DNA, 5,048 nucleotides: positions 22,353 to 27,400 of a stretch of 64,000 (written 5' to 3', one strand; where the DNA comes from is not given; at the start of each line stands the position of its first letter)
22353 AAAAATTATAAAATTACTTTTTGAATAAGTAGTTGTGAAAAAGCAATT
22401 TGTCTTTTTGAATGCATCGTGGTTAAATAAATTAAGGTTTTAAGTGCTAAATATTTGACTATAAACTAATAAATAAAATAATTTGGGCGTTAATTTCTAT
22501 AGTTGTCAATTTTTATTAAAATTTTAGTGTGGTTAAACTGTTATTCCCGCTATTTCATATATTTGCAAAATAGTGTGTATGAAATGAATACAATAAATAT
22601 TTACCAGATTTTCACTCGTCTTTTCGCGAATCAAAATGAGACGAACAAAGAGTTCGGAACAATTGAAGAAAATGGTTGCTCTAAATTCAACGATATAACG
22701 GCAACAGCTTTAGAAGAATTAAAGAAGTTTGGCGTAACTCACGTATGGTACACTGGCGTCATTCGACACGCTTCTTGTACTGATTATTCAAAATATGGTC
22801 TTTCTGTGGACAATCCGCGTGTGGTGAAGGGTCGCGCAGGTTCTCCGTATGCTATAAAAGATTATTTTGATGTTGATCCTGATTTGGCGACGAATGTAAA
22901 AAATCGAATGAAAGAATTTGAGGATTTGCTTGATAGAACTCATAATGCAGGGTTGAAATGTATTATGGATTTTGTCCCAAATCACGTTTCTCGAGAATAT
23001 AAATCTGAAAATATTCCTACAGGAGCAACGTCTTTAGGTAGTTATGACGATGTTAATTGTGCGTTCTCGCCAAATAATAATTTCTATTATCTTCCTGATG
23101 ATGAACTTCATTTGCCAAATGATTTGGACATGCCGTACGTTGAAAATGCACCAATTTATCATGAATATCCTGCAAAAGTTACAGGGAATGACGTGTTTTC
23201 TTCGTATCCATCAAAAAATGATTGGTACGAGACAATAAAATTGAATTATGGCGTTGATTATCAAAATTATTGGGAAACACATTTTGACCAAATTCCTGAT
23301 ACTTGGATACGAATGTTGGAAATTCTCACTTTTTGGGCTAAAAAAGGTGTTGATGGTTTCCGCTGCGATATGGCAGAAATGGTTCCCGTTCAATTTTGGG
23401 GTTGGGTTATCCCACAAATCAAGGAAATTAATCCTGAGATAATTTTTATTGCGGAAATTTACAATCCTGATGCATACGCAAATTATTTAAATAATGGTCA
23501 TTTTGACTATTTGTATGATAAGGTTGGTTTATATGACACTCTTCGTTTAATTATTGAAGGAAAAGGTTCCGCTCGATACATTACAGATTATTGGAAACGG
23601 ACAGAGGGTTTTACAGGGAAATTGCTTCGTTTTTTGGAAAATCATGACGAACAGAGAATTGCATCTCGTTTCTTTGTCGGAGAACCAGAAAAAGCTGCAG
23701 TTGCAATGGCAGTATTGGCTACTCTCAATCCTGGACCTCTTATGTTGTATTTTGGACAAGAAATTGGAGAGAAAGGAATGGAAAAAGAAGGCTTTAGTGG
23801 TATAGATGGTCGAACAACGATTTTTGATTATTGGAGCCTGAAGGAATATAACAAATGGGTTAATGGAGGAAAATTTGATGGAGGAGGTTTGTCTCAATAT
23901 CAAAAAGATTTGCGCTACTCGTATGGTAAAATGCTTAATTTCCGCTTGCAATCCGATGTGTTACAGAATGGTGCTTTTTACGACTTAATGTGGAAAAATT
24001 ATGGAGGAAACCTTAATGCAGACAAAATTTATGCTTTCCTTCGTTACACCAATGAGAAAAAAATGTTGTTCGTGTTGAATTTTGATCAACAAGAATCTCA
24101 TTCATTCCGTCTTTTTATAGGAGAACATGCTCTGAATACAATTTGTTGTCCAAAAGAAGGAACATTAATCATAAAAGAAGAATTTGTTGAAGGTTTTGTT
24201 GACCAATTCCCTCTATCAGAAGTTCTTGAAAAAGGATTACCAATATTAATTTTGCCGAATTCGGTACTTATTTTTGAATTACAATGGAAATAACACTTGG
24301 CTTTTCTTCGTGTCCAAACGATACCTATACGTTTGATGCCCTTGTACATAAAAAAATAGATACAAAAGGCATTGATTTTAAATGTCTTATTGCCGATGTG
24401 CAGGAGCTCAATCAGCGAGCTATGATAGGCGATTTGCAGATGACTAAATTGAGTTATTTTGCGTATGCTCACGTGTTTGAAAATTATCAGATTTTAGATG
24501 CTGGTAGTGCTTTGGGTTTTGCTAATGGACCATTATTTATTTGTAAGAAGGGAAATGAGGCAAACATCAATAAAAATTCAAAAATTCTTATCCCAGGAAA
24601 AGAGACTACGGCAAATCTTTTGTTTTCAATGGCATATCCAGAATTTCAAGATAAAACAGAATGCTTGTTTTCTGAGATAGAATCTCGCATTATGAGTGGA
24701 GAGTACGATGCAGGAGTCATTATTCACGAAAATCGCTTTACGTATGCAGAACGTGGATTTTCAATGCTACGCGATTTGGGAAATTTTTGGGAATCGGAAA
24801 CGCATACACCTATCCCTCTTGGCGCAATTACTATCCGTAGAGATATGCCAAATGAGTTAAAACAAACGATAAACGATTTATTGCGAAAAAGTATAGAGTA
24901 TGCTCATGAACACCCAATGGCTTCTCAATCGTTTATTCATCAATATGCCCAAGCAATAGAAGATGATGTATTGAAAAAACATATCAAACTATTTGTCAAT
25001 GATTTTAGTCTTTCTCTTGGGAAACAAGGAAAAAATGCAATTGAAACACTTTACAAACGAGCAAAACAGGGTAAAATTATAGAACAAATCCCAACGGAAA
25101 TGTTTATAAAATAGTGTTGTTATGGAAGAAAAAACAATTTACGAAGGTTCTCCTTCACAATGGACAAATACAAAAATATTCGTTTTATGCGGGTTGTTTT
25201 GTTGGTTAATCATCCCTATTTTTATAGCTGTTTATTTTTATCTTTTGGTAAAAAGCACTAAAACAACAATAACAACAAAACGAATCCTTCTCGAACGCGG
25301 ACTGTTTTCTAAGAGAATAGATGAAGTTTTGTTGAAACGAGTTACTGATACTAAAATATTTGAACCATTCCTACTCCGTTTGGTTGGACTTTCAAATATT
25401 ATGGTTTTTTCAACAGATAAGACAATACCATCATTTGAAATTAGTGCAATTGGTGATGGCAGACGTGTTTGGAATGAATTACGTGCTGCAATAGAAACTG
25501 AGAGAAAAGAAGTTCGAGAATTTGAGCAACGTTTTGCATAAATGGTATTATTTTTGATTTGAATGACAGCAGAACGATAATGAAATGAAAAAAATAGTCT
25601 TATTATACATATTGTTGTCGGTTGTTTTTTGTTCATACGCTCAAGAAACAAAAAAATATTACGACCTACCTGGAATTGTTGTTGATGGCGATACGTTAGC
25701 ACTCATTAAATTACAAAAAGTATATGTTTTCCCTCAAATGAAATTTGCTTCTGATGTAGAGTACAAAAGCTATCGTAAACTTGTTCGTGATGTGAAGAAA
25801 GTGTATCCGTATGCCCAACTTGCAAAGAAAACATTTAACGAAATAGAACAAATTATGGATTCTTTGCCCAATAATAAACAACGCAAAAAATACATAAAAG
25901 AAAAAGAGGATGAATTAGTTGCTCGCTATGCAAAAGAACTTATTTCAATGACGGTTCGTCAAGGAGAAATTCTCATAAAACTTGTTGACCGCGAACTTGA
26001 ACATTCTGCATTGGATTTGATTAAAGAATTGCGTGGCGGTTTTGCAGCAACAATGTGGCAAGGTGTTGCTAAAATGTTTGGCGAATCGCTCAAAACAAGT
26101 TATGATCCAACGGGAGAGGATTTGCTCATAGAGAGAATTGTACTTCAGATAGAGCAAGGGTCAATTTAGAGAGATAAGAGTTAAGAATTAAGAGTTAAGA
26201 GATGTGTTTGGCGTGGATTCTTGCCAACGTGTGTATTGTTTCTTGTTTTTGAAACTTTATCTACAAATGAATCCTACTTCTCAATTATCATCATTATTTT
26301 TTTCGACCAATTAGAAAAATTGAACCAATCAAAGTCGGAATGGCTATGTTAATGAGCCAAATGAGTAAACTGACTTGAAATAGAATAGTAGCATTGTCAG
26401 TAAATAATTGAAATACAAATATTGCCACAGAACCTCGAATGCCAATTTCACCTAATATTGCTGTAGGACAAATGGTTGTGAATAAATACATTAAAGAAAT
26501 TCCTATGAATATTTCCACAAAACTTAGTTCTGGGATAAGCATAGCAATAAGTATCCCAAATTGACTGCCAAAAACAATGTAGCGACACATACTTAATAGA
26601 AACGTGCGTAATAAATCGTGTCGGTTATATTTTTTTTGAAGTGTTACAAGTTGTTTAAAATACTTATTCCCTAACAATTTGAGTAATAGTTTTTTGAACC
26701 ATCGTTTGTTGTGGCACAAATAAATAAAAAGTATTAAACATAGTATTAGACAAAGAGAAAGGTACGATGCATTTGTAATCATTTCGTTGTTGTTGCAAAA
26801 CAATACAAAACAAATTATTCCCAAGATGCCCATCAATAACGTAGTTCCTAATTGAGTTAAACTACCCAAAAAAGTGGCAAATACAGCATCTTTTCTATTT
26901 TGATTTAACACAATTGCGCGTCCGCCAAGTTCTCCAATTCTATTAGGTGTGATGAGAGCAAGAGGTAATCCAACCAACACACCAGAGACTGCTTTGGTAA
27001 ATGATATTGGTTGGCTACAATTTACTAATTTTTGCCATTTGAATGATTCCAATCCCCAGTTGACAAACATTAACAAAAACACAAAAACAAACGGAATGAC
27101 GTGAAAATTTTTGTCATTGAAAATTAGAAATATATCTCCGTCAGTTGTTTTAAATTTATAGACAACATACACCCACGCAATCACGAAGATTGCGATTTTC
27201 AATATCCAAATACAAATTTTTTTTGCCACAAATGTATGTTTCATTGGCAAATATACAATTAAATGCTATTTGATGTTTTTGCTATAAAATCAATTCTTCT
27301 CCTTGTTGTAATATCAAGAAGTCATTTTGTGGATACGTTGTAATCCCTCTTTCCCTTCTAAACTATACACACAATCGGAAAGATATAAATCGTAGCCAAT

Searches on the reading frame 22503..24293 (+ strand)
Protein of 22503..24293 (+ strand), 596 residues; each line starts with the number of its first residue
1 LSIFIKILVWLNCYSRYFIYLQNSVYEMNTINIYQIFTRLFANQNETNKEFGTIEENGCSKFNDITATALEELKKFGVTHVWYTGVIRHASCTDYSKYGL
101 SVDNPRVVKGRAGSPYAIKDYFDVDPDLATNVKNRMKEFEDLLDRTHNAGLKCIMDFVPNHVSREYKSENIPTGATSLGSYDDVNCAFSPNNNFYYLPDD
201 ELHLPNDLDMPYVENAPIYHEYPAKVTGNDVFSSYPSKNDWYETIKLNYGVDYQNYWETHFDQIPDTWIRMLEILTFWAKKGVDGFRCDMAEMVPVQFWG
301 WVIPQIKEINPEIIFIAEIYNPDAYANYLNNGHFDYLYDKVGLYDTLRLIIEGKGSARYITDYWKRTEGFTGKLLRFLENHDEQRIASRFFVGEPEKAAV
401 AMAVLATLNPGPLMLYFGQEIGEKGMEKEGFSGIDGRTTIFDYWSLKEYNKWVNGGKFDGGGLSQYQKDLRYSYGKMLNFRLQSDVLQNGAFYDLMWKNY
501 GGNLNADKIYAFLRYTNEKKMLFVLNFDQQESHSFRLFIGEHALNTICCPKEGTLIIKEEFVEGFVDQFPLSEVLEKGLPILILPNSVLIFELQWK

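Call 8: search_protein_families(library=pfam, proteins=[window:22503-24293:+], max_evalue=0.001)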
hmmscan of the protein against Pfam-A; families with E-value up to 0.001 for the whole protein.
window:22503-24293:+ (596 aa): 2 families
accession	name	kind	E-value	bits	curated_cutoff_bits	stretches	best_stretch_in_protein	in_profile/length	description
PF00128.31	Alpha-amylase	-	1.2e-23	84.5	22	1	35-427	1-360/446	Alpha amylase, catalytic domain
PF14701.12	hDGE_amylase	-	1.8e-06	27.8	27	1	105-165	43-106/439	Glycogen debranching enzyme, glucanotransferase domain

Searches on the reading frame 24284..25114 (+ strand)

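Call 8: search_protein_families(library=pfam, proteins=[window:24284-25114:+], max_evalue=0.001)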
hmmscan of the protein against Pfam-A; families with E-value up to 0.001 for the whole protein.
window:24284-25114:+ (276 aa): 2 families
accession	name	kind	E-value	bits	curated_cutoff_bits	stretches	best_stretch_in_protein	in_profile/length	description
PF02621.19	VitK2_biosynth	-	3.3e-63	213.9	26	1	3-261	1-251/252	Menaquinone biosynthesis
PF12974.12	Phosphonate-bd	-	0.00012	22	27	1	136-222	152-235/242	ABC transporter, phosphonate, periplasmic substrate-binding protein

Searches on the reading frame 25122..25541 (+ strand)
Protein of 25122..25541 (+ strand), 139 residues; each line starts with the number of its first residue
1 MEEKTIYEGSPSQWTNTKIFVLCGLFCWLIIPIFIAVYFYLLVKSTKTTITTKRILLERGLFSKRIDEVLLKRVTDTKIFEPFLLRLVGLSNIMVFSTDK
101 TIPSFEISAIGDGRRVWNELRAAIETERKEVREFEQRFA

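Call 8: search_protein_families(library=pfam, proteins=[window:25122-25541:+], max_evalue=0.001)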
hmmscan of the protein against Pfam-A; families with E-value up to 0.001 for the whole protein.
window:25122-25541:+ (139 aa): 1 family
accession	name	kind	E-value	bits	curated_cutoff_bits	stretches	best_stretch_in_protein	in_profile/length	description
PF03703.20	bPH_2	-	2.1e-08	34.8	22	1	44-118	2-76/78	Bacterial PH domain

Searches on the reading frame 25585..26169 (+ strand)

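Call 8: search_protein_families(library=pfam, proteins=[window:25585-26169:+], max_evalue=0.001)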
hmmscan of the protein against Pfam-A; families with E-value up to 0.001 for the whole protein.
window:25585-26169:+ (194 aa): 1 family
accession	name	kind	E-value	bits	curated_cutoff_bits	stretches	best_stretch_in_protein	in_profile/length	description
PF14127.11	DUF4294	-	1.1e-52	178.5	27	1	36-187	1-154/155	Domain of unknown function (DUF4294)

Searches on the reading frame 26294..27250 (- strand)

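Call 8: search_protein_families(library=pfam, proteins=[window:26294-27250:-], max_evalue=0.001)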
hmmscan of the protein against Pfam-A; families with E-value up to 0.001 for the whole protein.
window:26294-27250:- (318 aa): 0 families

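Call 42: search_protein_families(library=ncbifam, proteins=[window:26294-27250:-], max_evalue=0.01)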
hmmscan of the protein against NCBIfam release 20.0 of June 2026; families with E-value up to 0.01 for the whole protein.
window:26294-27250:- (318 aa): 1 family
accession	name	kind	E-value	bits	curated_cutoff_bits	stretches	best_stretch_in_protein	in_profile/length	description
TIGR00374.1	TIGR00374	subfamily_domain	4.7e-06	26.2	43.2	1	22-314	6-311/323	flippase-like domain-containing protein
